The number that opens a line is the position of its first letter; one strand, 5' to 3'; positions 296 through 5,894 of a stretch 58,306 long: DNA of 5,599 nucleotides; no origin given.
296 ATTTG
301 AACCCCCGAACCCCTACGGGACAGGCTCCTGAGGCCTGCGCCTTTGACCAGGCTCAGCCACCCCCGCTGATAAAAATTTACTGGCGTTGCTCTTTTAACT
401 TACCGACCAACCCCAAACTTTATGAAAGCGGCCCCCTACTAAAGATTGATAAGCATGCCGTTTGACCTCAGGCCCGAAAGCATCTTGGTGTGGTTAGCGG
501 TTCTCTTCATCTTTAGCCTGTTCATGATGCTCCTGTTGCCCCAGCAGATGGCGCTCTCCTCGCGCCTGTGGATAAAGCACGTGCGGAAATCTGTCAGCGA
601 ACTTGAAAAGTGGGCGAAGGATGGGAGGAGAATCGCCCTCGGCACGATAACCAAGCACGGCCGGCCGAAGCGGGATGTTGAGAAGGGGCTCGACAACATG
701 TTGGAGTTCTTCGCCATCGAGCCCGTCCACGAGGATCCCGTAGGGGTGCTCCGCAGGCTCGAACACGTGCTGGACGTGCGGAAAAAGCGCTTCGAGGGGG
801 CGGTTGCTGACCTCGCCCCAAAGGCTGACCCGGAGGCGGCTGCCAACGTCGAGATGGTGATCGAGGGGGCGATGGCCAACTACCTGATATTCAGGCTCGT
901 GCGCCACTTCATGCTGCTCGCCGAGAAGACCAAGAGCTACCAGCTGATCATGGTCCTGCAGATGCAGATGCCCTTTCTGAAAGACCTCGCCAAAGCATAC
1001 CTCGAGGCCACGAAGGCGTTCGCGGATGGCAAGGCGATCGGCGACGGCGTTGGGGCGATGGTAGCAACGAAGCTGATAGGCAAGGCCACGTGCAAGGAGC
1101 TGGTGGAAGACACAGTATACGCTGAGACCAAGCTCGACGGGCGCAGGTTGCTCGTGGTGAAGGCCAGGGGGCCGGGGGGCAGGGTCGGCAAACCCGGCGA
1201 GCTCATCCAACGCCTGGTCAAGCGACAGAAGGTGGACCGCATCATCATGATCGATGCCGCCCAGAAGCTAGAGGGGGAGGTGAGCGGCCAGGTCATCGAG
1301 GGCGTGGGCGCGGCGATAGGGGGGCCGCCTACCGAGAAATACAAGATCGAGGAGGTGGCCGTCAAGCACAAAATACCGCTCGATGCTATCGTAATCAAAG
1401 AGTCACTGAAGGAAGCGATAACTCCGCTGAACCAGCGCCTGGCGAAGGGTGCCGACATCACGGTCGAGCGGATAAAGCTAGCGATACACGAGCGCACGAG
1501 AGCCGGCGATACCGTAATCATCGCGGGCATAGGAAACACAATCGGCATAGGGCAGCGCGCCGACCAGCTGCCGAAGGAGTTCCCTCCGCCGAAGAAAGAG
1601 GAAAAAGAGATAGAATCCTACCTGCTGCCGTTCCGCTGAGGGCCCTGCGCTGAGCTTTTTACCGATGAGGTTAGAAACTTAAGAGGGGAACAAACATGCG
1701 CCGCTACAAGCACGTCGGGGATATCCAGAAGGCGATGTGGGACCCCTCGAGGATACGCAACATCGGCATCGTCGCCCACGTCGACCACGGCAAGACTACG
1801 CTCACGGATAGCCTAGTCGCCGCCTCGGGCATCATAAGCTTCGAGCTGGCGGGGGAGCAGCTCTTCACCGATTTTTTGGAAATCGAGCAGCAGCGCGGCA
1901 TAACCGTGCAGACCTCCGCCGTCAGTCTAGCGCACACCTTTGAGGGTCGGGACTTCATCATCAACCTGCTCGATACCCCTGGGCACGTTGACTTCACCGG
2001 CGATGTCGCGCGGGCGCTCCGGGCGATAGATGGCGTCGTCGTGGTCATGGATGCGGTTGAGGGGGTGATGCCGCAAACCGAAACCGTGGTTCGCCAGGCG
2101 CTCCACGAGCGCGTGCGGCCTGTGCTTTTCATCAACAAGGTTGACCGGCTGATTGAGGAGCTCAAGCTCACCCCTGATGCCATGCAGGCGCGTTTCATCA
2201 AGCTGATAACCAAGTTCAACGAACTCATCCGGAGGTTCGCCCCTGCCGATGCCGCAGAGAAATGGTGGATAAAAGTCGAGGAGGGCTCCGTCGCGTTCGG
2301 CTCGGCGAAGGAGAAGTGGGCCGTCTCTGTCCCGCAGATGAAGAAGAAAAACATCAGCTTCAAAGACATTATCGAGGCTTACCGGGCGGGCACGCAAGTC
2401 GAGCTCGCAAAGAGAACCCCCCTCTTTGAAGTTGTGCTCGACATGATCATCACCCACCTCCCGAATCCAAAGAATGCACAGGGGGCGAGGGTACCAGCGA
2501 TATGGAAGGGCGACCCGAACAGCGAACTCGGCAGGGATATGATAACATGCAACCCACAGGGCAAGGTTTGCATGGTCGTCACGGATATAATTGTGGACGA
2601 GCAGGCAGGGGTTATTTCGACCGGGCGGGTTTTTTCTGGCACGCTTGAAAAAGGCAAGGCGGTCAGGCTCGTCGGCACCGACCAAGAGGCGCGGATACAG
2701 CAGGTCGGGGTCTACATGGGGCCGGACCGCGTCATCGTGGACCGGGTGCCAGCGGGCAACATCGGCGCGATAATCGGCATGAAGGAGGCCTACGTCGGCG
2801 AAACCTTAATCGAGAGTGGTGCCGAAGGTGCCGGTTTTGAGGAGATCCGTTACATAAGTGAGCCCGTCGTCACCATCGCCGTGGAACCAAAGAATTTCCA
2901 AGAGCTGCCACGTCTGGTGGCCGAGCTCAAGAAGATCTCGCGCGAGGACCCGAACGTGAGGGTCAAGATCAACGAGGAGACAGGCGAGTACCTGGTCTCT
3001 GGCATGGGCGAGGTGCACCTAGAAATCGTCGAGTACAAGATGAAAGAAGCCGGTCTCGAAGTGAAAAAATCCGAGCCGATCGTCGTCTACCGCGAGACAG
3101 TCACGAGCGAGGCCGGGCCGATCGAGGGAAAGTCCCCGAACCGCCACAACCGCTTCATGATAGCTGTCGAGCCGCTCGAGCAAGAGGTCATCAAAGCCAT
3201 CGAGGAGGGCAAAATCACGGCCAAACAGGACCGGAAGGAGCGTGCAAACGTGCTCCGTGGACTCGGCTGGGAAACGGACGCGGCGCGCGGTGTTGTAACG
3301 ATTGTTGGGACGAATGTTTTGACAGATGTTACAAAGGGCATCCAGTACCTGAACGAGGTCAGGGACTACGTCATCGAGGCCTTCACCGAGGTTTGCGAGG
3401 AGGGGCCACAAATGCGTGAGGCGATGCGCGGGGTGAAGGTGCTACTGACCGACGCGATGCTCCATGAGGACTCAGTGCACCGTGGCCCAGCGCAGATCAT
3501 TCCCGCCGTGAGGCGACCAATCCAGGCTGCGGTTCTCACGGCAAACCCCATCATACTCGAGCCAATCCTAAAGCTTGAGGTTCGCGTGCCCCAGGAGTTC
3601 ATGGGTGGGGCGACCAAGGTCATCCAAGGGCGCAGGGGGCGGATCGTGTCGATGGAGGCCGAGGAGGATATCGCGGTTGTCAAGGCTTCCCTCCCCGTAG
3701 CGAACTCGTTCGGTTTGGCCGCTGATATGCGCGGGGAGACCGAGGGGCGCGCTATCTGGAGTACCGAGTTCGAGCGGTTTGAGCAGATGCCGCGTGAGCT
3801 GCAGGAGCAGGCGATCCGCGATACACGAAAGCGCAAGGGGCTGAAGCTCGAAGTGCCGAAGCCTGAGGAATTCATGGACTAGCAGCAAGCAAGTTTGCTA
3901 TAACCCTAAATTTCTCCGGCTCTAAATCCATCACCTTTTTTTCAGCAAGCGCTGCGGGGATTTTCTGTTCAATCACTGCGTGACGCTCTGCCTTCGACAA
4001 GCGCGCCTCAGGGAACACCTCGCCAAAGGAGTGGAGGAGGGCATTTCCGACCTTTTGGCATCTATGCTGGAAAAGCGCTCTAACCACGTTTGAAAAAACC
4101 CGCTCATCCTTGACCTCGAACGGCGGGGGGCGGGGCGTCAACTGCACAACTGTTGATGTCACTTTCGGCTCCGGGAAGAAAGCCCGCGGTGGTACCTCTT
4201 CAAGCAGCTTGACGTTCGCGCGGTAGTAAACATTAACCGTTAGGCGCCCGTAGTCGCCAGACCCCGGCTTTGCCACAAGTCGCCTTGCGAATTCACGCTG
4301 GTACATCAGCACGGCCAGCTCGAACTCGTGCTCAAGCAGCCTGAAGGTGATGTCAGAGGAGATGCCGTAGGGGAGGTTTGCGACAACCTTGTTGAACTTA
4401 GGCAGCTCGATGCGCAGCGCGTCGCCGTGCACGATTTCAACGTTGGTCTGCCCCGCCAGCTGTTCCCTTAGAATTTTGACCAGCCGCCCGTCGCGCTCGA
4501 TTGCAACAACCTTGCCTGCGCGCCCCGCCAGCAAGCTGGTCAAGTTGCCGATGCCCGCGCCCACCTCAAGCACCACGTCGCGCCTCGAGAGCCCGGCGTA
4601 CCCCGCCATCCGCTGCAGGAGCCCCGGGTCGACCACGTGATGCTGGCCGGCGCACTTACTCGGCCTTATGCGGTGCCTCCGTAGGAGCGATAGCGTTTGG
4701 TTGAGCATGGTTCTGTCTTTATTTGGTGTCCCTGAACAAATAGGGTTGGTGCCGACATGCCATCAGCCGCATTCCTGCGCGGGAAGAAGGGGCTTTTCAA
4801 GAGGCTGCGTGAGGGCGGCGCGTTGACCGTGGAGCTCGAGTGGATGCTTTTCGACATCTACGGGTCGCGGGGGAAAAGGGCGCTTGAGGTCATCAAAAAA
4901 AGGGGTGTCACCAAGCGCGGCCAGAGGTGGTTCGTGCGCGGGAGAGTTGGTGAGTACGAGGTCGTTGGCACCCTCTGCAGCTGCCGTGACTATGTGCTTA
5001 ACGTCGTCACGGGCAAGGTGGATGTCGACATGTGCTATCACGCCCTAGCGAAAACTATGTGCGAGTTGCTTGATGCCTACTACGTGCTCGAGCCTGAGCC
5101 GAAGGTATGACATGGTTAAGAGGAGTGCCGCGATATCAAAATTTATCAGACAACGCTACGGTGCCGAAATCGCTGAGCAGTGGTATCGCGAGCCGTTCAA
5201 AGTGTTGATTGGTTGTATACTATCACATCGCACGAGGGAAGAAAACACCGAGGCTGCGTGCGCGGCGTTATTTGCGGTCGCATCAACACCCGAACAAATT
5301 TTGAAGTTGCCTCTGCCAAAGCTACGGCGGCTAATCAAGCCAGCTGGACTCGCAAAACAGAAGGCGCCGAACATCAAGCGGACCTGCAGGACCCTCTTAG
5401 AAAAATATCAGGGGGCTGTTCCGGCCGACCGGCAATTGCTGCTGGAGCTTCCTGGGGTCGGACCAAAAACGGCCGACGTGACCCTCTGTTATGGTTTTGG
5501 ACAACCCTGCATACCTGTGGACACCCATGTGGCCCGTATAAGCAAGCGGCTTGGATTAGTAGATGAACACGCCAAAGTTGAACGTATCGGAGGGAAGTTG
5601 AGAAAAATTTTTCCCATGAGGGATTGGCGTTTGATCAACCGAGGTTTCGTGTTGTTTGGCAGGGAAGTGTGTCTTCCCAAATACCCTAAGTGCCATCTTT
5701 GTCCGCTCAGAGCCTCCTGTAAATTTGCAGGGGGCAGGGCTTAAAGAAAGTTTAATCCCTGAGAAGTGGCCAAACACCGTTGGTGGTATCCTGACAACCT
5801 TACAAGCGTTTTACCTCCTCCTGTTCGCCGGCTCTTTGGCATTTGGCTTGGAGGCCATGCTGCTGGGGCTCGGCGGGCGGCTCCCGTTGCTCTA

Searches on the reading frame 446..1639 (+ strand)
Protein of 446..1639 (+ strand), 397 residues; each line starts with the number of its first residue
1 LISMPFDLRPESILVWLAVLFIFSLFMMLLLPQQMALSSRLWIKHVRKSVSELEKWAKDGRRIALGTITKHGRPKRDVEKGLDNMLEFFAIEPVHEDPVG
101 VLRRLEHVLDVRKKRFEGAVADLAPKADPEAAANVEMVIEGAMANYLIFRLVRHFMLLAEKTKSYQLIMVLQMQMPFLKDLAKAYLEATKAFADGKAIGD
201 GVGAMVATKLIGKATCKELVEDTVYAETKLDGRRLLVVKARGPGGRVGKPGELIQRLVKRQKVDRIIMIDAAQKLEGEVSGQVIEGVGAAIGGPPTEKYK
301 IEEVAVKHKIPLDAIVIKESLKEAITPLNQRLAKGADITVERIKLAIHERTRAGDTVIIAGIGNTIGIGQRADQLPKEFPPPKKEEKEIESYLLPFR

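Call 67: search_protein_families(library=pfam, proteins=[window:446-1639:+], max_evalue=0.0001)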
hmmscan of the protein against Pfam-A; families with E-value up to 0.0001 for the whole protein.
window:446-1639:+ (397 aa): 2 families
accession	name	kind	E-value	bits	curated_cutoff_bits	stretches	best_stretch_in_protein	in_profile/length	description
PF23542.1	DUF1512_C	-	5.2e-59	199.5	25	1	198-368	1-174/175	Domain of unknown function (DUF1512) C-terminal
PF07431.17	DUF1512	-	1.9e-43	148.7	25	1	16-193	7-176/177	Protein of unknown function (DUF1512) N-terminal domain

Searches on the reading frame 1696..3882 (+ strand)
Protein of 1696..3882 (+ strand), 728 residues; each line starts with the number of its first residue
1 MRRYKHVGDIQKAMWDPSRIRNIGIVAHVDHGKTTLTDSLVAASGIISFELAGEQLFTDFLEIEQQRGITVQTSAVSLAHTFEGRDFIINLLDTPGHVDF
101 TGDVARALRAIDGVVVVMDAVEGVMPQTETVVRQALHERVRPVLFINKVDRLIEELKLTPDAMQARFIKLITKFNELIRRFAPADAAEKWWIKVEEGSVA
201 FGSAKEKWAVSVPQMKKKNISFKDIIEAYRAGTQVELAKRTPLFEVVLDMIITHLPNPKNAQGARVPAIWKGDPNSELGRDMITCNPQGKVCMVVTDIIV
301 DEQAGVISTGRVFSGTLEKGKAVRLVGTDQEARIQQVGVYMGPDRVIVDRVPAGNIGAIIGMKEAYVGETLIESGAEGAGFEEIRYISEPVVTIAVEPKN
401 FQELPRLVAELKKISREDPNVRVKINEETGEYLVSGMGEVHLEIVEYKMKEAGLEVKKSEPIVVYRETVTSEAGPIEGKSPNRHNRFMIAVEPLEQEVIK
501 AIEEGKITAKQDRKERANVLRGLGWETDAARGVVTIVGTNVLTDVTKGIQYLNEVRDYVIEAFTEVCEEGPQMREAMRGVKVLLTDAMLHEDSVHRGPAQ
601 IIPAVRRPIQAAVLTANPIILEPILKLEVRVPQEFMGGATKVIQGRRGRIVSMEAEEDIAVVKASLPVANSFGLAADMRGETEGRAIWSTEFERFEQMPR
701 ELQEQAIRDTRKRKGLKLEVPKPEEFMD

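Call 67: search_protein_families(library=pfam, proteins=[window:1696-3882:+], max_evalue=0.0001)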
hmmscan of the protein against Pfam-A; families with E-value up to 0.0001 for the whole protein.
window:1696-3882:+ (728 aa): 6 families
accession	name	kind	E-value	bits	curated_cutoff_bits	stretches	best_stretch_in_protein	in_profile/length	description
PF00009.33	GTP_EFTU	-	6.7e-54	182.8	26.5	1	19-256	2-187/188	Elongation factor Tu GTP binding domain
PF00679.30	EFG_C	-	1.3e-23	83.2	27.9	1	620-705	2-88/89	Elongation factor G C-terminus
PF03764.24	EFG_IV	-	1.2e-21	77.2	24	1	508-617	8-121/121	Elongation factor G, domain IV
PF14492.12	EFG_III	-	4.4e-21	75.2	27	1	387-457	1-72/75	Elongation Factor G, domain III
PF03144.31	GTP_EFTU_D2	-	1.4e-13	51.5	30.3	1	305-371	1-72/73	Elongation factor Tu domain 2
PF22042.2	EF-G_D2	-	2.8e-12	47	27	1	291-373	2-83/84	Elongation factor G domain 2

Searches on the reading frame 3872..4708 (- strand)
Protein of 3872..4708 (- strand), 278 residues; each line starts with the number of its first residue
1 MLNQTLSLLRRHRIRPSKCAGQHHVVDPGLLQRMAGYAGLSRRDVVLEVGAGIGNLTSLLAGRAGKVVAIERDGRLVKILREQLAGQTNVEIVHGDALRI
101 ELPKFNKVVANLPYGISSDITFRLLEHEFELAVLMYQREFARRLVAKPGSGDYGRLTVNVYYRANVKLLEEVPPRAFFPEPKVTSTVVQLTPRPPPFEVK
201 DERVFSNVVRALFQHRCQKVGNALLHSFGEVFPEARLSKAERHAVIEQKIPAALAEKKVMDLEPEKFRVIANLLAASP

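Call 67: search_protein_families(library=pfam, proteins=[window:3872-4708:-], max_evalue=0.0001)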
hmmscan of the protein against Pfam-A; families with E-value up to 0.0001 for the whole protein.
window:3872-4708:- (278 aa): 4 families
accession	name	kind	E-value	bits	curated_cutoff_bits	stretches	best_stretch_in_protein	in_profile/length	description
PF00398.26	RrnaAD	-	4.5e-58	196.9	24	1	20-238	8-237/263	Ribosomal RNA adenine dimethylase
PF13649.12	Methyltransf_25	-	7.3e-08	33.4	27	1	46-110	1-70/97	Methyltransferase domain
PF01135.25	PCMT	-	1.6e-05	25.3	20.3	1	21-96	52-132/210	Protein-L-isoaspartate(D-aspartate) O-methyltransferase (PCMT)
PF08241.18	Methyltransf_11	-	2.1e-05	25.5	21.2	1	47-104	1-58/95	Methyltransferase domain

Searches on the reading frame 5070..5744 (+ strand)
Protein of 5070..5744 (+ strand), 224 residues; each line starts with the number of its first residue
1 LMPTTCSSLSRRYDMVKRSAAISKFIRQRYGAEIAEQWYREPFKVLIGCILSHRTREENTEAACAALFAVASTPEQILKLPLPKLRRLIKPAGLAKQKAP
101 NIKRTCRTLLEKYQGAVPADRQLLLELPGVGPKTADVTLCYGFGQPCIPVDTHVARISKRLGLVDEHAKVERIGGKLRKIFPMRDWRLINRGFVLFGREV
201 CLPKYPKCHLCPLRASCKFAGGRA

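Call 67: search_protein_families(library=pfam, proteins=[window:5070-5744:+], max_evalue=0.0001)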
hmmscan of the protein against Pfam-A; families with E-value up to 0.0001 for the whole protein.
window:5070-5744:+ (224 aa): 2 families
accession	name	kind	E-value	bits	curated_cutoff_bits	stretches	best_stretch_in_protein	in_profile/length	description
PF00730.31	HhH-GPD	-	5.6e-21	75.3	26.2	1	47-181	1-106/108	HhH-GPD superfamily base excision DNA repair protein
PF00633.29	HHH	-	1.1e-08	34.9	24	1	112-141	1-30/30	Helix-hairpin-helix motif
